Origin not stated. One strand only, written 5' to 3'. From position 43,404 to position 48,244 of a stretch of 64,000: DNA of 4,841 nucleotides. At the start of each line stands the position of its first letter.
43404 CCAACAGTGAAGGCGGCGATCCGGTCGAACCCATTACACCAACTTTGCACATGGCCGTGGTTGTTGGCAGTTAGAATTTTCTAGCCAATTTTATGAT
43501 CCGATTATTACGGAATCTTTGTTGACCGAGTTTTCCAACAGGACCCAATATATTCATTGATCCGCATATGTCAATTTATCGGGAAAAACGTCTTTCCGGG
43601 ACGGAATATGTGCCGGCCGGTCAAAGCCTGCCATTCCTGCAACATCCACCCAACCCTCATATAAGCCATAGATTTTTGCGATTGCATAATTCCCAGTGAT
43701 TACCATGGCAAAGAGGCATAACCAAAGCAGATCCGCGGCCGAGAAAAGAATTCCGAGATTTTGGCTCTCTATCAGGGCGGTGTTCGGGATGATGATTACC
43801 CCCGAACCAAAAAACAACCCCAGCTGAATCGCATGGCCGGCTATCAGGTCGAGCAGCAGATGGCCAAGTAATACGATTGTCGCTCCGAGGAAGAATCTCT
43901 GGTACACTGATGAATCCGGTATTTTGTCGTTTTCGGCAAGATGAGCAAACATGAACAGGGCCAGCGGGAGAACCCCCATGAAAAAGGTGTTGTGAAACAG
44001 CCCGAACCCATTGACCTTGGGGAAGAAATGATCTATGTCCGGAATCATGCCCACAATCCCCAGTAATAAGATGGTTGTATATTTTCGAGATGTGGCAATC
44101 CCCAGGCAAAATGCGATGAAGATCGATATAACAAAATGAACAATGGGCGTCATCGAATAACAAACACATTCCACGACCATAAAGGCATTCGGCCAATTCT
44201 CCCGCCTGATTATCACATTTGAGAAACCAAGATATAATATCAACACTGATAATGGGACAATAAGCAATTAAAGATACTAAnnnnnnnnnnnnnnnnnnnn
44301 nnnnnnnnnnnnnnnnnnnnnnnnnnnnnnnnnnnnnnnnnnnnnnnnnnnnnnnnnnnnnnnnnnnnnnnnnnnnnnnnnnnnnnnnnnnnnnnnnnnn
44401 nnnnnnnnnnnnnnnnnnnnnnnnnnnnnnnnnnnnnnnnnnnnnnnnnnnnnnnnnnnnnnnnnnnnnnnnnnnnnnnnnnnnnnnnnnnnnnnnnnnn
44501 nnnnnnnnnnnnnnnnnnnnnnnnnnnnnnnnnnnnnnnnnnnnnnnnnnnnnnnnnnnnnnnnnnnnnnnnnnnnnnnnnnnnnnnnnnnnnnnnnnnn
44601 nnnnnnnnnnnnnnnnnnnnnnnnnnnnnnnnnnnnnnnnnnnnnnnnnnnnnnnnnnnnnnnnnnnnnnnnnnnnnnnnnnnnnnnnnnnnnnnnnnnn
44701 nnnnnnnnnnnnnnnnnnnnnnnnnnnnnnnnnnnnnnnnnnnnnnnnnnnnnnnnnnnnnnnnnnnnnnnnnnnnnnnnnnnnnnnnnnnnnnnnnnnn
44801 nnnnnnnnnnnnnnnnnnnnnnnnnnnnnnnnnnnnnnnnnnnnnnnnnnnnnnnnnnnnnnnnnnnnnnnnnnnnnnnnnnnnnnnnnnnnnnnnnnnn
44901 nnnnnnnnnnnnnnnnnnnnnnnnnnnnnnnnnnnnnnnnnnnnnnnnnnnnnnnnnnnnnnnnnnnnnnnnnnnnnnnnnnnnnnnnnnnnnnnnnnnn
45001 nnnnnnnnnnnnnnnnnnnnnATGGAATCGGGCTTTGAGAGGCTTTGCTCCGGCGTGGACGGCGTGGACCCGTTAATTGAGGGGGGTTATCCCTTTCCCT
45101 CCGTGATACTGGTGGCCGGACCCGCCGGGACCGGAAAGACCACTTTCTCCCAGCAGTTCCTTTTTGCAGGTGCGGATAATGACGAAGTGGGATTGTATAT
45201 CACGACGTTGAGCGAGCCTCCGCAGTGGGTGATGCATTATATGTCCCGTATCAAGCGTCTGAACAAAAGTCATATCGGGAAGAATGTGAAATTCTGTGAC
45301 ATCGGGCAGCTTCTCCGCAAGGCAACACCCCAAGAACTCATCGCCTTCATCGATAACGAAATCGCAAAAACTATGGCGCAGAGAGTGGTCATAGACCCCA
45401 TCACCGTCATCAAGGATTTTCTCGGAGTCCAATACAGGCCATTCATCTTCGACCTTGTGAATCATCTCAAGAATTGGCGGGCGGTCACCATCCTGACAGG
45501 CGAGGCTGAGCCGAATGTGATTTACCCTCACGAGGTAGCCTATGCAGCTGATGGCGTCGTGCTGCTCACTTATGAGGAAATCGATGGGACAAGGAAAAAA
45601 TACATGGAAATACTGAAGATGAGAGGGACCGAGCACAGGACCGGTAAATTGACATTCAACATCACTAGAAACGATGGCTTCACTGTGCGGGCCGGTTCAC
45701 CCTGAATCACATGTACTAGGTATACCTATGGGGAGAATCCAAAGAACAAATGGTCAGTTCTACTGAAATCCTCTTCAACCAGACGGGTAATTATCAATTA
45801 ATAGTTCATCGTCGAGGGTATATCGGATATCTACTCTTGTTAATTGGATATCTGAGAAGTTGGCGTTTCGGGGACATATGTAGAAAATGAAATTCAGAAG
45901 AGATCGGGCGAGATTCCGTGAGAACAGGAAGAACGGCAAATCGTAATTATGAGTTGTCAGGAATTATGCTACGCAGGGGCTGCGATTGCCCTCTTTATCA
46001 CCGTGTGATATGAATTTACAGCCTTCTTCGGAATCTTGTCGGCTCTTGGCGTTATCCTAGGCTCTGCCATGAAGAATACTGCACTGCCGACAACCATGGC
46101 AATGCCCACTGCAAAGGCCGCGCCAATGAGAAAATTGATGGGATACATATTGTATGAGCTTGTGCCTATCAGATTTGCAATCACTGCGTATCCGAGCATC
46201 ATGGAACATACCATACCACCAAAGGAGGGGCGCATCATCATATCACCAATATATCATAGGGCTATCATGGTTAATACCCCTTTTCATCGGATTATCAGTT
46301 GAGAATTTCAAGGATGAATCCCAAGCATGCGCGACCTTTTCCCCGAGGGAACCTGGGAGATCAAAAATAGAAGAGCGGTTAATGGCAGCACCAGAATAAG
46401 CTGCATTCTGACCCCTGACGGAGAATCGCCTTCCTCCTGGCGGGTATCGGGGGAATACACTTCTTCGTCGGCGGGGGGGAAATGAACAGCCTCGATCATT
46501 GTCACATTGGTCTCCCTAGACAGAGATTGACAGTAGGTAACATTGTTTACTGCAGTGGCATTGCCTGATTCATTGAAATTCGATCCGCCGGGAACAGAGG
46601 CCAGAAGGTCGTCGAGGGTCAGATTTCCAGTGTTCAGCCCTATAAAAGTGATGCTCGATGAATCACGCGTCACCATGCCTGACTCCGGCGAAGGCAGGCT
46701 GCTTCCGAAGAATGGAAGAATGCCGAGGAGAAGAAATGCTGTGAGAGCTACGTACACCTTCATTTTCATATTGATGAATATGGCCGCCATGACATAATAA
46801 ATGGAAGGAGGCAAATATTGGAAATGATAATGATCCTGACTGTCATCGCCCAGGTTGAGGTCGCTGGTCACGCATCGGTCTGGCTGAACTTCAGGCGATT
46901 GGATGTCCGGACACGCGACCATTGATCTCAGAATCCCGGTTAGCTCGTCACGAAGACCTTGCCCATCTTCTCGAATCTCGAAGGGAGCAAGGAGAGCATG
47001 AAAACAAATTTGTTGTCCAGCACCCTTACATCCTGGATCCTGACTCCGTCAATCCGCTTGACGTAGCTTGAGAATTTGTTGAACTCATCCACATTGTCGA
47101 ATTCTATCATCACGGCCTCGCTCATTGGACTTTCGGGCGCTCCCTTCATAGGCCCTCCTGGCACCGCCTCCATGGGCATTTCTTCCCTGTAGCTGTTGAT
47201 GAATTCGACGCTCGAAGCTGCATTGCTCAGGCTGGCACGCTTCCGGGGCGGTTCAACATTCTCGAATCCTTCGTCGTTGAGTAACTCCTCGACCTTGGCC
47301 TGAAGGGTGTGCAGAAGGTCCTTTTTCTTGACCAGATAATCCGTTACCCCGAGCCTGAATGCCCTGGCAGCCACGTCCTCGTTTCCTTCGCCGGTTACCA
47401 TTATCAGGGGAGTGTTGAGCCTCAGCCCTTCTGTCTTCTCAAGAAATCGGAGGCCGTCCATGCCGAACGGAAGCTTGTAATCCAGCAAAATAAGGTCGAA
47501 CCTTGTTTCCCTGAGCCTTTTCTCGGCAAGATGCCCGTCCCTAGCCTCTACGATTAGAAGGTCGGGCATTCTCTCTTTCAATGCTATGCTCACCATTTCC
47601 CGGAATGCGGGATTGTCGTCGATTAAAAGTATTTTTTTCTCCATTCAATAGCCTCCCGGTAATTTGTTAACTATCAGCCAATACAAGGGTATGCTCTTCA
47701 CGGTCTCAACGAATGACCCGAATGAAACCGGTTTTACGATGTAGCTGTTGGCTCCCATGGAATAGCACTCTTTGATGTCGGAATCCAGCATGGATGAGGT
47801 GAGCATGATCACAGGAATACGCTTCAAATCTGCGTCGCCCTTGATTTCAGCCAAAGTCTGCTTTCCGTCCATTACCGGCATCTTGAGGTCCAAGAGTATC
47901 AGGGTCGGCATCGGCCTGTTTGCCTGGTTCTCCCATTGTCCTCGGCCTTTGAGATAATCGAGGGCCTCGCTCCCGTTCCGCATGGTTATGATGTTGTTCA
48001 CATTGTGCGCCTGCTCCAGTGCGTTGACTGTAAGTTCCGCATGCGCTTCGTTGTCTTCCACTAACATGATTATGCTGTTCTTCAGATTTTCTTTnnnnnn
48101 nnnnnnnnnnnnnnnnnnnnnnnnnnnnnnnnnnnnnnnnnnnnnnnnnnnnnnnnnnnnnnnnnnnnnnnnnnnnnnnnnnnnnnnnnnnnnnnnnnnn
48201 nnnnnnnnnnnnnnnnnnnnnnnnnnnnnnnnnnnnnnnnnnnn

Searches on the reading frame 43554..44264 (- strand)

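Call 83: search_protein_families(library=pfam, proteins=[window:43554-44264:-], max_evalue=0.001)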
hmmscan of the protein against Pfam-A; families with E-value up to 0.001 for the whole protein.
window:43554-44264:- (236 aa): 1 family
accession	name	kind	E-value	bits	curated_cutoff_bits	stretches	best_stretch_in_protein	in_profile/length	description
PF04307.19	YdjM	-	6.3e-05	23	29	1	38-153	1-120/176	YdjM inner membrane protein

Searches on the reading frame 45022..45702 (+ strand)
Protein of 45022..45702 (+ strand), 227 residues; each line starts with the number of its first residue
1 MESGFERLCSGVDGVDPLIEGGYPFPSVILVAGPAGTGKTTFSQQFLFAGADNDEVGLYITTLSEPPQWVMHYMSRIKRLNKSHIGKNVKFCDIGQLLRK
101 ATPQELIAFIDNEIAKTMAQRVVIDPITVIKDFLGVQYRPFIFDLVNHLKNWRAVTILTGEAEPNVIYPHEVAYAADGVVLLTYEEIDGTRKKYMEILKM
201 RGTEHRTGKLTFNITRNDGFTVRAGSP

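Call 83: search_protein_families(library=pfam, proteins=[window:45022-45702:+], max_evalue=0.001)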
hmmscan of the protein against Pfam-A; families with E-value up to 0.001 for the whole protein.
window:45022-45702:+ (227 aa): 4 families
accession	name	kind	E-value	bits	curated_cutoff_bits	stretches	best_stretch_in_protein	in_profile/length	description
PF06745.19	ATPase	-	3.6e-41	141.5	26.6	1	10-222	3-226/231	KaiC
PF07088.17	GvpD_P-loop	-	1.7e-06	28.5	24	1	28-187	12-177/189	GvpD gas vesicle protein, P-loop domain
PF23442.1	DUF7125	-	0.00016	21.3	29.1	0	121-202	100-182/207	Family of unknown function (DUF7125)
PF13481.12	AAA_25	-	0.00027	21.1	27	0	16-52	23-59/195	AAA domain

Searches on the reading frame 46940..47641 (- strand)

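Call 83: search_protein_families(library=pfam, proteins=[window:46940-47641:-], max_evalue=0.001)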
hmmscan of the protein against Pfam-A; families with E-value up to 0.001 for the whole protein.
window:46940-47641:- (233 aa): 1 family
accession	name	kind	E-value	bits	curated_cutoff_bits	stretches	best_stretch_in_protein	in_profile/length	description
PF00072.30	Response_reg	-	3.5e-20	72.7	30.2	1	4-108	1-102/111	Response regulator receiver domain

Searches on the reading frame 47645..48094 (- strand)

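Call 83: search_protein_families(library=pfam, proteins=[window:47645-48094:-], max_evalue=0.001)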
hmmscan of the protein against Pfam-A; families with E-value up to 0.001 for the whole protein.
window:47645-48094:- (149 aa): 1 family
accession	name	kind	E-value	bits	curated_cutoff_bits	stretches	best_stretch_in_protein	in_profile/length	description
PF00072.30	Response_reg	-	7.7e-20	71.6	30.2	1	9-132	1-110/111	Response regulator receiver domain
